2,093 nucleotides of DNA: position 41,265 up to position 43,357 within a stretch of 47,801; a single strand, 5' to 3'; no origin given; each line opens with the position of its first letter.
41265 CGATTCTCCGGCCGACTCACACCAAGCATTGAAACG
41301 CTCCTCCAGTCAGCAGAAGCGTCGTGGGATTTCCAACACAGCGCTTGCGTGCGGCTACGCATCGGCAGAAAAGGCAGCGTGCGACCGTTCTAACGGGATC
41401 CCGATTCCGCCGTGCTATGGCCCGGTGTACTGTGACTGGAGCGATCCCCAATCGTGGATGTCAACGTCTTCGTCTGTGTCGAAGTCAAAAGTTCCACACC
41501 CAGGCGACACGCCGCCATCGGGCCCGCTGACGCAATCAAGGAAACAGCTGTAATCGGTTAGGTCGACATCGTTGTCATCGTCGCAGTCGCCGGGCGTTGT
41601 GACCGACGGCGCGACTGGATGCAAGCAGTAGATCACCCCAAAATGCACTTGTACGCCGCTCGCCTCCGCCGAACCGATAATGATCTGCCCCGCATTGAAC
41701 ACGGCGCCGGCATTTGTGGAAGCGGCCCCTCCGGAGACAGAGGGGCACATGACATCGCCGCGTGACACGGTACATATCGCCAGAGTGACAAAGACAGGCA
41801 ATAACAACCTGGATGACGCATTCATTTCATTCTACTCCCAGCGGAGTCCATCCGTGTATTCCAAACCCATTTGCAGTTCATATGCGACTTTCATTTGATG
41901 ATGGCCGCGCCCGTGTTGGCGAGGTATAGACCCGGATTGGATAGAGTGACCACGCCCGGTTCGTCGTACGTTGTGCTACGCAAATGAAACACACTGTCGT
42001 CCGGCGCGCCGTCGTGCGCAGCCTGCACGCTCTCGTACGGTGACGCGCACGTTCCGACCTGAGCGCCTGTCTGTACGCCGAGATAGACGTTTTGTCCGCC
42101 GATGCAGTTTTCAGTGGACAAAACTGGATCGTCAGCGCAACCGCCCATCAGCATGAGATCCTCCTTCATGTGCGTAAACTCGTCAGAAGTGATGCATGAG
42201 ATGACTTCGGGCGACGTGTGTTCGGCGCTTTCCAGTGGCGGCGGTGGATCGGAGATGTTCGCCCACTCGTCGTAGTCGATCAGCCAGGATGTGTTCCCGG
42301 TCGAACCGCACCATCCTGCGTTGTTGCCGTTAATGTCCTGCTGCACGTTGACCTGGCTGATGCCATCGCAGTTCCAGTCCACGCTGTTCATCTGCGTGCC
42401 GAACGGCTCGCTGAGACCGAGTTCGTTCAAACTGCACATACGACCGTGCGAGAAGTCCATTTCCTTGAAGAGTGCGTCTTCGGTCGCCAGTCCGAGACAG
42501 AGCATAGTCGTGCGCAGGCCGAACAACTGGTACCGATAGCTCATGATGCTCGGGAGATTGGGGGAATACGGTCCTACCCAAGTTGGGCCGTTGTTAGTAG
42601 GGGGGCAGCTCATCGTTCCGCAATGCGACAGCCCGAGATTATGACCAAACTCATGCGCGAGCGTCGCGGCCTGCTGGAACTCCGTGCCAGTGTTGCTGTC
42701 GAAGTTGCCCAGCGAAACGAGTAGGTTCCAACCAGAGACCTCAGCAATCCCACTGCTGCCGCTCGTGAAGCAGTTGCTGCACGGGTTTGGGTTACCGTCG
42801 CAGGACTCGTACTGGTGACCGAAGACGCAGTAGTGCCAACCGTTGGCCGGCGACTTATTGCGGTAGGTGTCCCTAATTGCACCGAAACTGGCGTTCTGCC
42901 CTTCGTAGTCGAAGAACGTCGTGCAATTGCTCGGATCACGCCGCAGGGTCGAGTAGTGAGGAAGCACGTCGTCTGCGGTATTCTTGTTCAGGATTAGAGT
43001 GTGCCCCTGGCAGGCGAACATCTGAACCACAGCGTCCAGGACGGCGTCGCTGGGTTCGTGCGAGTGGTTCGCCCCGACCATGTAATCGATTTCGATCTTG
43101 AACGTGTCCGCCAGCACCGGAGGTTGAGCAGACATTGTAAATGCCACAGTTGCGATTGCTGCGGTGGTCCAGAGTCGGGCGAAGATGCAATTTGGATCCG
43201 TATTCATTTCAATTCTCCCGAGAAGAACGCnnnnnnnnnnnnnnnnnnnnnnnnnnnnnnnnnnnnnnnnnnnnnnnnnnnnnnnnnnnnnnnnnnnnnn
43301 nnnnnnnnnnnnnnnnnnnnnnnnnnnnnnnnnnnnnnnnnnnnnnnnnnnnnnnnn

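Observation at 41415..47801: Kinase-linked ECF sigma module heading a co-directional string of three secreted unknowns (fibre-like protein, metzincin, dockerin-like mini-protein)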

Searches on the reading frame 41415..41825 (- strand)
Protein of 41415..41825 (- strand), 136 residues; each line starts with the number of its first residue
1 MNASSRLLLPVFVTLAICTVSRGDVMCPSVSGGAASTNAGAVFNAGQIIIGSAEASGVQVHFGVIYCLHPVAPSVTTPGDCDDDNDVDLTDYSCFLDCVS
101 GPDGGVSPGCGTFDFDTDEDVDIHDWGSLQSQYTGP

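Call 5: search_protein_families(library=pfam, proteins=[window:41415-41825:-], max_evalue=0.1)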
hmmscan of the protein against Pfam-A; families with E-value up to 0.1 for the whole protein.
window:41415-41825:- (136 aa): 2 families
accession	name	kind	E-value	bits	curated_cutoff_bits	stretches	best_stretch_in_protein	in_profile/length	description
PF00404.24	Dockerin_1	-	0.072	13.7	22.9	0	78-125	1-48/57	Dockerin type I domain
PF03488.19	Ins_beta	-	0.098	13.1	21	0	79-98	17-37/48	Nematode insulin-related peptide beta type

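Call 6: search_protein_families(library=ncbifam, proteins=[window:41415-41825:-], max_evalue=0.1)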
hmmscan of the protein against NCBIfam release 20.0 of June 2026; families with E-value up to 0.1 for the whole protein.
window:41415-41825:- (136 aa): 0 families

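Call 58: search_protein_families(library=phrogs, proteins=[window:41415-41825:-], max_evalue=0.01)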
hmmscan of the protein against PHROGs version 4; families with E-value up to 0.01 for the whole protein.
window:41415-41825:- (136 aa): 0 families

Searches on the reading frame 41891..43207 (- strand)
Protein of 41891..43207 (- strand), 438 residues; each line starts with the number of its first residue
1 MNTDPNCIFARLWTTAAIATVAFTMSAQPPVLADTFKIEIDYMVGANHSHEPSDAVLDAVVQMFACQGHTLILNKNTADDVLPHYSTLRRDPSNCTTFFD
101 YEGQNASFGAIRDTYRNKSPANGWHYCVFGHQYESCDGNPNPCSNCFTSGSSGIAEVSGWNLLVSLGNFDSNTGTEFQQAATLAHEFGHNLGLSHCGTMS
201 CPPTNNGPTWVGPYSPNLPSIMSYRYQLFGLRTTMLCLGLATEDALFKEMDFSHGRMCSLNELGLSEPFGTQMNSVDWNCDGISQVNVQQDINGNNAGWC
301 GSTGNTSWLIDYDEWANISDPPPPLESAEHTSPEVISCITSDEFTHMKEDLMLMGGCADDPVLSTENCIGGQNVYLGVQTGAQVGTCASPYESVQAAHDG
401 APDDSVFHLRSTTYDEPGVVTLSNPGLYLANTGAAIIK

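Call 5: search_protein_families(library=pfam, proteins=[window:41891-43207:-], max_evalue=0.1)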
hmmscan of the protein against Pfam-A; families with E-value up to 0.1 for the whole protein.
window:41891-43207:- (438 aa): 8 families
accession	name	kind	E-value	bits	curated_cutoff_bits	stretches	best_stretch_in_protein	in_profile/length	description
PF13583.11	Reprolysin_4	-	3.2e-05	24.1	22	1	175-224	134-175/203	Metallo-peptidase family M12B Reprolysin-like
PF13688.12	Reprolysin_5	-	0.00021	22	27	1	145-225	111-187/196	Metallo-peptidase family M12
PF13582.12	Reprolysin_3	-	0.00044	21.2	22.4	1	149-195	75-122/123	Metallo-peptidase family M12B Reprolysin-like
PF05572.19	Peptidase_M43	-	0.0013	19.1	23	1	170-201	59-90/152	Pregnancy-associated plasma protein-A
PF00413.30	Peptidase_M10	-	0.006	16.9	24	1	174-196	103-125/159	Matrixin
PF13574.12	Reprolysin_2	-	0.03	14.6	27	1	168-201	115-147/195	Metallo-peptidase family M12B Reprolysin-like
PF07998.17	Peptidase_M54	-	0.041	14.3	24.4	1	183-201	149-166/194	Peptidase family M54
PF10462.15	Peptidase_M66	-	0.074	12.5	20.6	0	177-197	190-210/306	Peptidase M66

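Call 6: search_protein_families(library=ncbifam, proteins=[window:41891-43207:-], max_evalue=0.1)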
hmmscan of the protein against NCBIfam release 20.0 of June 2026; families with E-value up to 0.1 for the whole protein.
window:41891-43207:- (438 aa): 6 families
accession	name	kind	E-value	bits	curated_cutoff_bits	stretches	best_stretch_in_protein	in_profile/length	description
NF033823.0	archmetzin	subfamily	0.00094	19.2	145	1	181-201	124-144/170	archaemetzincin family Zn-dependent metalloprotease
NF038115.1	SVAGG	subfamily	0.0083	15.2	150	1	169-196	165-191/407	SVAGG family GlyGly-CTERM protein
TIGR03952.1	metzin_BF0631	equivalog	0.02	13.9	208.1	1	178-196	231-249/351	zinc-dependent metalloproteinase lipoprotein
NF035945.1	Zn_serralysin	subfamily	0.032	13.4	500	1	175-200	157-182/462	serralysin family metalloprotease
NF033511.1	metallo_CpaA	exception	0.051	11.9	750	1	181-198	495-512/575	metalloendopeptidase CpaA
TIGR03296.1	M6dom_TIGR03296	domain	0.056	13.3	110.8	0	171-195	158-182/286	M6 family metalloprotease domain-containing protein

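Call 46: search_solved_structures(query=window:41891-43207:-, max_evalue=1, show_alignments=1)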
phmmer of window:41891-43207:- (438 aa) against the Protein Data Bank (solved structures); distinct sequences matched with E-value up to 1: 20.
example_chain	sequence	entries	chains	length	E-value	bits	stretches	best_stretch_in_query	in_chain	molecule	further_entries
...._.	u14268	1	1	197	0.002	20.3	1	147-211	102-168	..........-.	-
1r54_A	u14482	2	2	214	0.0075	18.4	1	145-201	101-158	ADAM 33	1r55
4j4m_A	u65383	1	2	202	0.01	18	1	162-209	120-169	zinc-dependent metalloproteinase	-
1bud_A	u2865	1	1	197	0.044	15.9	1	147-201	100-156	PROTEIN (ACUTOLYSIN A)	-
1bsw_A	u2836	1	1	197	0.044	15.9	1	147-201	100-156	PROTEIN (ACUTOLYSIN A)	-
3gbo_A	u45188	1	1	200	0.048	15.8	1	172-199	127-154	Zinc metalloproteinase BmooMPalfa-I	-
4q1l_A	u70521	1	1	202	0.051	15.7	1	153-199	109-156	Snake venom metalloproteinase leucurolysin-A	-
1wni_A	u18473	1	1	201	0.067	15.3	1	150-201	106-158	Trimerelysin II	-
1nd1_A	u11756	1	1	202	0.12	14.5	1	174-201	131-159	BaP1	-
2w12_A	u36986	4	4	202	0.15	14.2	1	174-201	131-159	ZINC METALLOPROTEINASE BAP1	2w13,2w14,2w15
6x5x_A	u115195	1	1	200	0.24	13.5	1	175-202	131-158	Snake venom metalloproteinase BmooMP-I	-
4aig_A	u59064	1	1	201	0.28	13.2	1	166-198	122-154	ADAMALYSIN II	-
3aig_A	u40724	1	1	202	0.28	13.2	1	166-198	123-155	ADAMALYSIN II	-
2aig_P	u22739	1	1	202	0.28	13.2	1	166-198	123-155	ADAMALYSIN II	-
1iag_A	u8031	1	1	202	0.28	13.2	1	166-198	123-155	ADAMALYSIN II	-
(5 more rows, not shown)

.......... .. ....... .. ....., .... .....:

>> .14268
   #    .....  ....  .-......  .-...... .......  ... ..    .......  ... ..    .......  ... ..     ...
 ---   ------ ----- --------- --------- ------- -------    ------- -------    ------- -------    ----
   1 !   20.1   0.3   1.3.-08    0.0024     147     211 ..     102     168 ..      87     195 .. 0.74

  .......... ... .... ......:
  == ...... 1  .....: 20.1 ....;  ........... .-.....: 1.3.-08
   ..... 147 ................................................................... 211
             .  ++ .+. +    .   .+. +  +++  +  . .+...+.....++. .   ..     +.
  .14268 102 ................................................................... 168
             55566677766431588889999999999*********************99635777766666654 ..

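Call 58: search_protein_families(library=phrogs, proteins=[window:41891-43207:-], max_evalue=0.01)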
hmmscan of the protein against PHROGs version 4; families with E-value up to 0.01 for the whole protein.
window:41891-43207:- (438 aa): 0 families
